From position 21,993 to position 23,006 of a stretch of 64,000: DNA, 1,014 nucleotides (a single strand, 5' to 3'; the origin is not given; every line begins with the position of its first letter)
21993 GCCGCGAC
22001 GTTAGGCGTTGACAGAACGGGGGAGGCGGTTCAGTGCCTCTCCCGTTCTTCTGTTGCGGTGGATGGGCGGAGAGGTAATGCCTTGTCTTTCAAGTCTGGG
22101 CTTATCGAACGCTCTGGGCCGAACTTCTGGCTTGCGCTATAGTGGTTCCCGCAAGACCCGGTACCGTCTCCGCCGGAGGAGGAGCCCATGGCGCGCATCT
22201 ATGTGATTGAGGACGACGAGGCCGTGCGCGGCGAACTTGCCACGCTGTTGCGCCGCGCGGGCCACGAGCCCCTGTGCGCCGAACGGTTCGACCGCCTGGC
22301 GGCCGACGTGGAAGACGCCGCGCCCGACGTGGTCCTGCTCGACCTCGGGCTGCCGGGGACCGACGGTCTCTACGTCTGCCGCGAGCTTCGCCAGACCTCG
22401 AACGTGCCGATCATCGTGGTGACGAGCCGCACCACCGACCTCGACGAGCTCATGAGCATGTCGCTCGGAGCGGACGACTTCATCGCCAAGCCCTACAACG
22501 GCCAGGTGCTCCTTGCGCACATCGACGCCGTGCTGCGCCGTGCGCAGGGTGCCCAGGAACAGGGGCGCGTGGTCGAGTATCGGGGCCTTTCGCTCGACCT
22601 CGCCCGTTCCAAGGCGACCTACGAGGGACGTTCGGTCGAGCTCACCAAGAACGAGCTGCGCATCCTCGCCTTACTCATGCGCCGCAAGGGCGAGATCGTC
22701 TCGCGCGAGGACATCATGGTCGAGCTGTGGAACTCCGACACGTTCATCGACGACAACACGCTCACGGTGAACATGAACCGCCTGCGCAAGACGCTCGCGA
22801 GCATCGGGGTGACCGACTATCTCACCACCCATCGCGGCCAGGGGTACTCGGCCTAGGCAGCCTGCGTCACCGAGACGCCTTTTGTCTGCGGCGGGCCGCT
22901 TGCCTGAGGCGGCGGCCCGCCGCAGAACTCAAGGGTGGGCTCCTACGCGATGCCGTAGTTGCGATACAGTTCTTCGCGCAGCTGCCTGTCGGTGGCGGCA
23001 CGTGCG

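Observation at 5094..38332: Island of four paralogous Tat-signal flavin reductases, each wired to its own polytopic-membrane LuxR regulator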

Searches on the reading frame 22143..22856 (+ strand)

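Call 5: search_protein_families(library=pfam, proteins=[window:22143-22856:+], max_evalue=0.001)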
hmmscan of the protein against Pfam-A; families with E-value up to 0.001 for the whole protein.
window:22143-22856:+ (237 aa): 2 families
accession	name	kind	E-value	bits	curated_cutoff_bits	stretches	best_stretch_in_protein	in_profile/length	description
PF00486.34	Trans_reg_C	-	1.3e-22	80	26.2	1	162-236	1-76/77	Transcriptional regulatory protein, C terminal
PF00072.30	Response_reg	-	2.6e-21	76.3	30.2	1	19-127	1-110/111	Response regulator receiver domain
